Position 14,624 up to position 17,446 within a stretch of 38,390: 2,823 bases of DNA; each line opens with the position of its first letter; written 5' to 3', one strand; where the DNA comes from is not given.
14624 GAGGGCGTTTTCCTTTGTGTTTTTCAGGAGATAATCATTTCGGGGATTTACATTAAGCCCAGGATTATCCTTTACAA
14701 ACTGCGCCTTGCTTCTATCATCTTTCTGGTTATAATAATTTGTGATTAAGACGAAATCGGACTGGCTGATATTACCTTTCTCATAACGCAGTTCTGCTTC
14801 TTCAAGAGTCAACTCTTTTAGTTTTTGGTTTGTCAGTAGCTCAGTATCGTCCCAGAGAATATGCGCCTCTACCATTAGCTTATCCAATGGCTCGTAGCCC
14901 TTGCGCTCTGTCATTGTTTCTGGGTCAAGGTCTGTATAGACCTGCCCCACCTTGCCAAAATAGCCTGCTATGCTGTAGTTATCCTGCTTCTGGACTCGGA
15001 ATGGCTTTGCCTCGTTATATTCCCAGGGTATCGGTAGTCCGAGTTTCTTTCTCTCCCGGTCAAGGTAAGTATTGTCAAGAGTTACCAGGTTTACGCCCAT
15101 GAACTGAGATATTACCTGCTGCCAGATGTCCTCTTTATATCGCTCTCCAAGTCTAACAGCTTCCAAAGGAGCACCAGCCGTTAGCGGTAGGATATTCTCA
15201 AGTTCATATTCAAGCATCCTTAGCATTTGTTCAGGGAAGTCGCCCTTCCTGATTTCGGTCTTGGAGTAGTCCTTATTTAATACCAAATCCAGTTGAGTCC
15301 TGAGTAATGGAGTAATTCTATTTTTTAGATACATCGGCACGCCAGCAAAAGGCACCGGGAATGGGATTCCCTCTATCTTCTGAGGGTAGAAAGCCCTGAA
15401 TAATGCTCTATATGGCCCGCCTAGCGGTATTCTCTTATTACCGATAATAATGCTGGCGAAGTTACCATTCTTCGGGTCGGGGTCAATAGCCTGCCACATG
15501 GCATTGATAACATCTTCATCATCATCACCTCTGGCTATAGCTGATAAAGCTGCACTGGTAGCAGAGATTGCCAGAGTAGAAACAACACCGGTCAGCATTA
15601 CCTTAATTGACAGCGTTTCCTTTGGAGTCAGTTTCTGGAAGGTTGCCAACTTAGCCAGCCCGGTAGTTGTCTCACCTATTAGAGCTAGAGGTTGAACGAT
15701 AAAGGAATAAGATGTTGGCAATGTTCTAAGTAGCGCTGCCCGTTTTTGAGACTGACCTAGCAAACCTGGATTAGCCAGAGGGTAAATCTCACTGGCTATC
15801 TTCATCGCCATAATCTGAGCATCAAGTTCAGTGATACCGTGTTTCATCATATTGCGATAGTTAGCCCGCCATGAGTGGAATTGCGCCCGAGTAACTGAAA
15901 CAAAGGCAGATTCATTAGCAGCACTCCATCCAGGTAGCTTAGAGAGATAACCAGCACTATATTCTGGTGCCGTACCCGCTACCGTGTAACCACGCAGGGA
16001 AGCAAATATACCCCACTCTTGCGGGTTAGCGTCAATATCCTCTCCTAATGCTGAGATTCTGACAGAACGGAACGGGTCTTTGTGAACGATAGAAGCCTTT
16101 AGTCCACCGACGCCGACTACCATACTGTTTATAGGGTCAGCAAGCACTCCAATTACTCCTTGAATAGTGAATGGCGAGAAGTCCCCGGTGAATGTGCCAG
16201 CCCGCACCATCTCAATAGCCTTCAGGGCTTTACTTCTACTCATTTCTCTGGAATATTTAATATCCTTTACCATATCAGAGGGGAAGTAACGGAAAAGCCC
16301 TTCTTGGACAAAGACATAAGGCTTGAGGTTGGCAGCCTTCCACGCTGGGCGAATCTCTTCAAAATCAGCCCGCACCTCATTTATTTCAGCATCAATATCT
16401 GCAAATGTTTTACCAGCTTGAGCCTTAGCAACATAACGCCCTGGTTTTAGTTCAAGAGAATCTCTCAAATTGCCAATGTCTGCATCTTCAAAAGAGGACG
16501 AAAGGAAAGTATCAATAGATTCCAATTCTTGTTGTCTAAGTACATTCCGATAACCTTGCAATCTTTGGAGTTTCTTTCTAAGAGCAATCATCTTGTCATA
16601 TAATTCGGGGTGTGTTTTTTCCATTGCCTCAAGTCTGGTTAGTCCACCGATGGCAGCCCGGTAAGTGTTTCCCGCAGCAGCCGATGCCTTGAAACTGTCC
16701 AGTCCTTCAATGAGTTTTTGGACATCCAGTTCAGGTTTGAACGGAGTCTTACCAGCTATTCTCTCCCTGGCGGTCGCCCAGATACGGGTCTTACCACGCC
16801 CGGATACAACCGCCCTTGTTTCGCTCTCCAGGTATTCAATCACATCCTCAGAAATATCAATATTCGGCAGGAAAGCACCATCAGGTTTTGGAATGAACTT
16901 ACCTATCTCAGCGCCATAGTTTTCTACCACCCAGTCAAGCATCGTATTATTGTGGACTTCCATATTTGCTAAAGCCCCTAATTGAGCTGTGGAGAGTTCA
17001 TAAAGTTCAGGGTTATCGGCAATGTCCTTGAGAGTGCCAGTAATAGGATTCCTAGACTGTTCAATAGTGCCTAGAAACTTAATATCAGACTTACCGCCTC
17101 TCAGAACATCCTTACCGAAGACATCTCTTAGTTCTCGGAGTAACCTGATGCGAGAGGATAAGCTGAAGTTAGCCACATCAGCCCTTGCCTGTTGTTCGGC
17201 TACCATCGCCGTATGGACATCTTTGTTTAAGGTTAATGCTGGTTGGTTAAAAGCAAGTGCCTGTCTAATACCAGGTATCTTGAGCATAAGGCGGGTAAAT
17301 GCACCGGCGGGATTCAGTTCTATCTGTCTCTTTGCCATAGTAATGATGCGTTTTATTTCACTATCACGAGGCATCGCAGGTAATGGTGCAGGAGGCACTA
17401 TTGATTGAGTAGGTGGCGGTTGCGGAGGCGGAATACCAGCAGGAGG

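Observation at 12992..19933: A 2,313-aa ORF (18% of the genome) sits between the portal and scaffold genes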

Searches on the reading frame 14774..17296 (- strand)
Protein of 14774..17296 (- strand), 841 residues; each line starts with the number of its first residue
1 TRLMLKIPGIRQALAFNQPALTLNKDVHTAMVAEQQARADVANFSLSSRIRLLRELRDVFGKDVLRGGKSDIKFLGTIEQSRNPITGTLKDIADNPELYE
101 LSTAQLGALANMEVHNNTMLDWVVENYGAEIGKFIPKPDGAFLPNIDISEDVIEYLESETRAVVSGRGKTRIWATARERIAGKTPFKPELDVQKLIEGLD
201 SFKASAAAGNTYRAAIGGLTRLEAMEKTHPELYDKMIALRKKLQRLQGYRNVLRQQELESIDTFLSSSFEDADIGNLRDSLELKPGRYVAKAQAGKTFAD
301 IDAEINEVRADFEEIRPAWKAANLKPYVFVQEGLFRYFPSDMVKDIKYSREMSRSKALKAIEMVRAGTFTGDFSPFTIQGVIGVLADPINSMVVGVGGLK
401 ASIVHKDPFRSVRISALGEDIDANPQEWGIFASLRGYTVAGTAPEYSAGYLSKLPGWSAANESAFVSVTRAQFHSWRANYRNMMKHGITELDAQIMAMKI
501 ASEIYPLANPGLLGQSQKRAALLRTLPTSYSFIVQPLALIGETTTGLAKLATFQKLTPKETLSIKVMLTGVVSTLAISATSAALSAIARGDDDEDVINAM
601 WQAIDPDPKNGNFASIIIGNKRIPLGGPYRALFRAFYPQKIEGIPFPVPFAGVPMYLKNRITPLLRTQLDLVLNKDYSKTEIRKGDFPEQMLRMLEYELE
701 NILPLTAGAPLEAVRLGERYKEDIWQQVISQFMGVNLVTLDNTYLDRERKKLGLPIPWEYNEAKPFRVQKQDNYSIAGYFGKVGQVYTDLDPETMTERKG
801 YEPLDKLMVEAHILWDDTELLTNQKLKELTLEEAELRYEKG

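Call 59: search_protein_representatives(protein=window:14774-17296:-)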
Query: 841 residues. Proteins with E-value up to 0.001 (for the whole library): 331; up to 1e-10: 303; up to 1e-30: 236. The best 150 are listed.
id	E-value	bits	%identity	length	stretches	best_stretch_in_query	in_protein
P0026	0.0e+00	1018.2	59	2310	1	3-790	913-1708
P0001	1.6e-290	982.4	56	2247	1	1-834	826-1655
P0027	3.6e-287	971.3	57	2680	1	1-801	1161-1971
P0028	1.5e-285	965.9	54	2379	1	2-831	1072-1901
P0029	1.0e-283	959.8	54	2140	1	2-830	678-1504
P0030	8.1e-279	943.6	54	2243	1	1-828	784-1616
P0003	5.4e-278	940.9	53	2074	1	1-830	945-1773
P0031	5.6e-265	897.9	53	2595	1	1-830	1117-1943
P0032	4.3e-257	871.8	52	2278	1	1-832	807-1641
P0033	2.1e-256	869.5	51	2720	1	2-830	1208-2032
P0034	2.9e-250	849.2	49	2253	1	2-832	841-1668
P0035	3.9e-246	835.6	49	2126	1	2-824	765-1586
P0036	8.5e-246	834.4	53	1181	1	2-751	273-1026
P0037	3.9e-242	822.3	48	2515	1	3-822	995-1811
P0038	2.9e-239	812.8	52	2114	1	1-741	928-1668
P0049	1.5e-211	721.2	47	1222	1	1-738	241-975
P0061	2.6e-176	604.6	44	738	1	4-732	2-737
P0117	3.9e-111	389.1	35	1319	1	1-738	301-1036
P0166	2.2e-67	244.4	30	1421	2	282-726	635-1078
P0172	1.4e-61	225.2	31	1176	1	75-737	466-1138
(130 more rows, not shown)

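Call 62: search_protein_families(library=pfam, alignment_id=A2, max_evalue=0.001)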
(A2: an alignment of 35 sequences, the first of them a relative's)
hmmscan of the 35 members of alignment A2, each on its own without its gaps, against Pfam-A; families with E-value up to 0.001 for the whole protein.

A. member 1, P0036 (1181 aa): 0 families

B. families by the number of members that match (of 35 scanned): 1 family
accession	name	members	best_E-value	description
PF14520.12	HHH_5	1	0.00043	Helix-hairpin-helix domain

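Call 65: search_solved_structures(query=A3, max_evalue=10, show_alignments=2)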
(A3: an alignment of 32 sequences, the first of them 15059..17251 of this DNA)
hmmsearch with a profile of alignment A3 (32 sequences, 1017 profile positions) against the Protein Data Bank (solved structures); distinct sequences matched with E-value up to 10: 14.
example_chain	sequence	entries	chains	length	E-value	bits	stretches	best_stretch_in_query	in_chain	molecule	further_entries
6egc_A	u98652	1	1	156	0.012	17.2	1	242-342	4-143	SC_2L4HC2_23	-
9cuy_c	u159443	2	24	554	0.1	14.1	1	265-347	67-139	Short tail fiber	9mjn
4hse_A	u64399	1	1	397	0.11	14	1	294-345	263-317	Chaperone protein ClpB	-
6jfv_A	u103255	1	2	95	0.18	13.3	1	297-348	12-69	Keratin, type I cytoskeletal 14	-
3oa7_A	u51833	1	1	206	0.31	12.5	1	254-309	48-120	Head morphogenesis protein, Chaotic nuclear migration protein 67 fusion protein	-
6zie_A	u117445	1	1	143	0.31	12.5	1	256-343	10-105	CMPX-383B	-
3tnu_A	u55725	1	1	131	0.33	12.4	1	296-348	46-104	Keratin, type I cytoskeletal 14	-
5j0k_A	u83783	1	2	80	0.46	12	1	283-342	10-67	designed protein 2L4HC2_23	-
6r17_A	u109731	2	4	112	0.92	11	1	258-339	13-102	Synaptonemal complex central element protein 2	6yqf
3ni0_A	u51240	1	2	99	1.2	10.6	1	272-342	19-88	Bone marrow stromal antigen 2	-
1qvr_A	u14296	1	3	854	2.2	9.7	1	295-345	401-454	ClpB protein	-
9ijj_A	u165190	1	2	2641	6.7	8.1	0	794-888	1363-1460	Cilia and flagella associated protein 46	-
9tlt_A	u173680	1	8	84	6.8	8.1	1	264-340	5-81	Sc-apCC-2-KLHL20-4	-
9rgy_A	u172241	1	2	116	7.7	7.9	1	254-337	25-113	sc-apCC3-CW-0NTT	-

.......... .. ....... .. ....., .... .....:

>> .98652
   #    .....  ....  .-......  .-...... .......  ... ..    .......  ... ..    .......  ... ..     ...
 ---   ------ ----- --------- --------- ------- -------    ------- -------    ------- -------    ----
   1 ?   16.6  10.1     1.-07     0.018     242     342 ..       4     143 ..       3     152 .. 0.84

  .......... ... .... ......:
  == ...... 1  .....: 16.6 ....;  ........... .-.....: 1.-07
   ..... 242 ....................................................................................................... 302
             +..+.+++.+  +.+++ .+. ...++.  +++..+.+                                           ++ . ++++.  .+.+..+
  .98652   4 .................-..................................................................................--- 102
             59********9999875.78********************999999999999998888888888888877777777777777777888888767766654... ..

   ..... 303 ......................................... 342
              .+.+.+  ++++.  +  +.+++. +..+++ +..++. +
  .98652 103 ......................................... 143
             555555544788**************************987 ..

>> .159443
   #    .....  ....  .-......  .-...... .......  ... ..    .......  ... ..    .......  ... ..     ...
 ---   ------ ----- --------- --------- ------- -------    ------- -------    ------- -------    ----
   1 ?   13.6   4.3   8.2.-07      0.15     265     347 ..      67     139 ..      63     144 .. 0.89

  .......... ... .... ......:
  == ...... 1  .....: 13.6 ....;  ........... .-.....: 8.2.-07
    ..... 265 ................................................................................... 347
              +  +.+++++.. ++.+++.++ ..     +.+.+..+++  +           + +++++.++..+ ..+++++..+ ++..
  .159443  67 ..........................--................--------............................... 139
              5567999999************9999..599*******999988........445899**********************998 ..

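Call 66: find_encoding_contigs(protein=P0049, flank=10000, max_places=2)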
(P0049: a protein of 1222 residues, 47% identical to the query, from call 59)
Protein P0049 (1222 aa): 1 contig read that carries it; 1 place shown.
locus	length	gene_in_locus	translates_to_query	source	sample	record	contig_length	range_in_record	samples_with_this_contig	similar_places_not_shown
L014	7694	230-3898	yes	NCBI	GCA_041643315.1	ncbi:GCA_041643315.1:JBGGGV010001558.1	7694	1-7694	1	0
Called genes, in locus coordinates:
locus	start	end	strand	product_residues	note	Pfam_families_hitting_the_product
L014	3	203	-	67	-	?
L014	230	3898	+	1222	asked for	-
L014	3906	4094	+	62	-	-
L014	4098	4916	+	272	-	-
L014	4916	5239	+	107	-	-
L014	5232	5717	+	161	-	-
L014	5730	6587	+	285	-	PF19821:Phage_capsid_2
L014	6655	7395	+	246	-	-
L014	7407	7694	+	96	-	?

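Call 79: predict_structure(alignment_id=A3)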
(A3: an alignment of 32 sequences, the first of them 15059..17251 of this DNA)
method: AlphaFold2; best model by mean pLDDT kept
length: 731 residues; sequences in the alignment: 32
mean_pLDDT: 84.7   pTM: 0.81
mean pLDDT of the five models: 84.7, 82.2, 79.9, 79.4, 75.4
residues with pLDDT >= 90: 287; 70-90: 376; 50-70: 59; < 50: 9
segments of 3 or more residues with pLDDT < 50: 253-256, 729-731
pLDDT, mean of each block of 10 residues (from residue 1): 86 94 93 92 95 94 91 95 96 95 93 86 90 82 73 69 83 91 91 92 89 89 81 74 65 52 53 56 77 82 85 87 92 89 86 80 87 85 82 83 89 93 87 85 86 91 93 93 93 92 90 90 92 94 91 92 92 90 90 82 86 86 84 85 85 86 77 81 81 74 64 74 63 42
secondary structure, 60 per line:
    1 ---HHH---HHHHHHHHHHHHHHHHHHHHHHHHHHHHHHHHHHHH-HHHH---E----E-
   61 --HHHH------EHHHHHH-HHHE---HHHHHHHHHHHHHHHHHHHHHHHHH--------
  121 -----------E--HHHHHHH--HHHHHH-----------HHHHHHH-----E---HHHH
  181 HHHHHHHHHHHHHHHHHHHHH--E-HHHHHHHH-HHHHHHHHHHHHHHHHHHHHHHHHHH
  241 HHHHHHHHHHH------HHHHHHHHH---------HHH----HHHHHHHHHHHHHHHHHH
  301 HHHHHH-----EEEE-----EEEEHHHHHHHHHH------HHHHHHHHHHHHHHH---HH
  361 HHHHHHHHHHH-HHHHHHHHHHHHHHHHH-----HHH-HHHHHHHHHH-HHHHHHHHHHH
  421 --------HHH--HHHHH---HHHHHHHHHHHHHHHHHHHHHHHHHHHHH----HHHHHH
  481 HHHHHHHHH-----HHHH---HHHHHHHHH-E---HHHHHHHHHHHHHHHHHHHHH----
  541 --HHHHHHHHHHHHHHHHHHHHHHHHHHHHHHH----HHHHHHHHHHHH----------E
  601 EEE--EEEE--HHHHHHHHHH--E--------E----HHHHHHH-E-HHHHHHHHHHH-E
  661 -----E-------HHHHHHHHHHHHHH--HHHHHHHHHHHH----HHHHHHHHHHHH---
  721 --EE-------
elements in order (helices of 4 or more, strands of 3 or more residues): H10-45 H47-50 H63-66 H74-79 H88-112 H135-141 H144-149 H161-167 H177-201 H206-213 H215-251 H258-266 H283-306 E312-315 E321-324 H325-334 H341-355 H359-371 H373-389 H399-408 H410-420 H434-438 H442-470 H475-489 H495-498 H502-510 H516-536 H543-573 H578-589 E600-603 E606-609 H612-621 H638-644 H648-658 H674-687 H690-701 H706-717

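Call 82: fold_search(model_id=the predicted structure, library=pdb)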
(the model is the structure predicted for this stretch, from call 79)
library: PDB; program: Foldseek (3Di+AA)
matches with E <= 10: 133; with E <= 0.001: 0
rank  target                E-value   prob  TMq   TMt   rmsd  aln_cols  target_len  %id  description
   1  8gix_E                2.0e-01  0.11  0.12  0.10  33.1       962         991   11  Chaetomium thermophilum Hir3 (released 2024-07-10)
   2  4u4w_B                2.1e-01  0.15  0.10  0.15  25.6       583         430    9  Structure of a nitrate/nitrite antiporter NarK in nitrate-bound occluded state (released 2015-07-15)
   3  4u4v                  2.5e-01  0.13  0.10  0.15  24.5       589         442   10  Structure of a nitrate/nitrite antiporter NarK in apo inward-open state (released 2015-07-15)
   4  4u4w_A                4.0e-01  0.10  0.10  0.14  25.8       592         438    8  Structure of a nitrate/nitrite antiporter NarK in nitrate-bound occluded state (released 2015-07-15)
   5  5o7t_A                6.1e-01  0.06  0.07  0.09  27.6       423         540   12  Crystal structure of KlenTaq mutant M747K in a closed ternary complex with a dG:dCTP base pair (released 2017-11-29)
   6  3vvp_B                1.0e+00  0.09  0.11  0.15  24.8       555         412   10  Crystal structure of MATE in complex with Br-NRF (released 2013-04-03)
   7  8d2t_A                1.1e+00  0.08  0.13  0.17  29.1       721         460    8  Zebrafish MFSD2A isoform B in inward open ligand-free conformation (released 2023-05-10)
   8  9qpv                  1.3e+00  0.03  0.09  0.08  31.3       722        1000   12  Pseudomonas aeruginosa Ptx2 toxin (released 2025-07-16)
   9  9fka_A                1.4e+00  0.05  0.09  0.12  21.7       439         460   11  Cryo-EM structure of the reduced cytochrome bd oxidase from M. tuberculosis (released 2025-02-12)
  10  2ktq_A                1.4e+00  0.05  0.08  0.09  27.2       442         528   12  OPEN TERNARY COMPLEX OF THE LARGE FRAGMENT OF DNA POLYMERASE I FROM THERMUS AQUATICUS (released 1999-01-13)
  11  1tjv_C                1.6e+00  0.05  0.07  0.10  26.3       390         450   12  Crystal Structure of T161D Duck Delta 2 Crystallin Mutant (released 2004-09-07)
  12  3rrg_A                1.6e+00  0.04  0.07  0.08  28.6       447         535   11  Ternary Structure of the large fragment of Taq DNA polymerase bound to an abasic site and a ddGTP (released 2012-02-15)
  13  3t3f_A                1.7e+00  0.04  0.08  0.10  27.1       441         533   11  Ternary Structure of the large fragment of Taq DNA polymerase bound to an abasic site and dNITP (released 2012-02-15)
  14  8tl9_C                1.7e+00  0.04  0.12  0.06  30.8       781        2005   12  Human Type 3 IP3 Receptor - Resting State (+IP3/ATP) (released 2023-11-08)
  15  8xk7_A                1.8e+00  0.05  0.09  0.11  29.3       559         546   11  binary complex of DNA polymerase SFM4-3 recognizing C2 methyoxy nucleotide (released 2024-11-27)
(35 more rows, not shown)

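Call 83: fold_search(model_id=the predicted structure, library=viral)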
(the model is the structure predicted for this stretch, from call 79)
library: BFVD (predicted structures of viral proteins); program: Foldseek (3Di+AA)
matches with E <= 10: 240; with E <= 0.001: 27
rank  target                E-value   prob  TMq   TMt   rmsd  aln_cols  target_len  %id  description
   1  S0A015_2              3.2e-08  1.00  0.43  0.35  20.4       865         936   12  Uncharacterized protein [Cellulophaga phage phi19:3]
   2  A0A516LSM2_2          9.2e-08  1.00  0.36  0.31  30.7       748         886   11  (no name in the UniProt tables at hand)
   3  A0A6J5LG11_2          2.5e-07  1.00  0.54  0.44  11.3       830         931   10  Large polyvalent protein associated domain-containing protein [uncultured Caudovirales phage]
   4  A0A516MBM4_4          2.6e-07  1.00  0.51  0.31  14.3       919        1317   11  (no name in the UniProt tables at hand)
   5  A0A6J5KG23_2          9.3e-07  1.00  0.50  0.46  12.2       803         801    8  Large polyvalent protein associated domain-containing protein [uncultured Caudovirales phage]
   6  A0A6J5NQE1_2          3.9e-06  1.00  0.35  0.34  15.4       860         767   12  Zeta toxin domain containing protein [uncultured Caudovirales phage]
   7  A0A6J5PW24            4.1e-06  1.00  0.35  0.19  29.8       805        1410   12  Uncharacterized protein [uncultured Caudovirales phage]
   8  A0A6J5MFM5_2          7.7e-06  1.00  0.35  0.28  15.6       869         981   10  ART-PolyVal-like domain-containing protein [uncultured Caudovirales phage]
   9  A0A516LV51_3          1.3e-05  1.00  0.30  0.23  17.4       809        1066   12  (no name in the UniProt tables at hand)
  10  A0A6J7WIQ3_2          1.6e-05  1.00  0.42  0.33  13.7       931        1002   12  Large polyvalent protein associated domain-containing protein [uncultured Caudovirales phage]
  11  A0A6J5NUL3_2          1.9e-05  1.00  0.35  0.29  15.1       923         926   11  Uncharacterized protein [uncultured Caudovirales phage]
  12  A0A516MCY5            2.6e-05  1.00  0.29  0.22  26.2       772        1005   12  (no name in the UniProt tables at hand)
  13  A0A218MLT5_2          4.6e-05  1.00  0.24  0.19  20.9       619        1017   14  UDP-N-acetylglucosamine kinase [uncultured virus]
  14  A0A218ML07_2          1.1e-04  1.00  0.25  0.15  24.6       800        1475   12  Uncharacterized protein [uncultured virus]
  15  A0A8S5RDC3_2          1.2e-04  1.00  0.30  0.19  18.3       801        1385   11  Crystallin beta/gamma motif-containing protein [virus sp. ctd0M1]
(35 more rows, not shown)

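Call 87: search_protein_families(library=phrogs, proteins=[P0049, P0117, P0061], max_evalue=0.01)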
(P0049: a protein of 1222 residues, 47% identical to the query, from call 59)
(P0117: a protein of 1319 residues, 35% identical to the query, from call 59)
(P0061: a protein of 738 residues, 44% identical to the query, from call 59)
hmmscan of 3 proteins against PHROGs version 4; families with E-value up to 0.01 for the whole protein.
P0049 (1222 aa): 0 families

P0117 (1319 aa): 0 families

P0061 (738 aa): 0 families

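Call 132: search_dna_similar(query=P0172, collection=phages, mode=protein, max_evalue=0.001, max_rows=15)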
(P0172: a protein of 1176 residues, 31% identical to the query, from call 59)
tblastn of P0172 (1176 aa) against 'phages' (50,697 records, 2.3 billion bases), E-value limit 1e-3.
No match.

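Call 133: search_dna_similar(query=P0166, collection=phages, mode=protein, max_evalue=0.001, max_rows=15)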
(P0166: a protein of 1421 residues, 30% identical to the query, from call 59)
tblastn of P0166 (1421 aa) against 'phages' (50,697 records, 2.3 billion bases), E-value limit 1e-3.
No match.
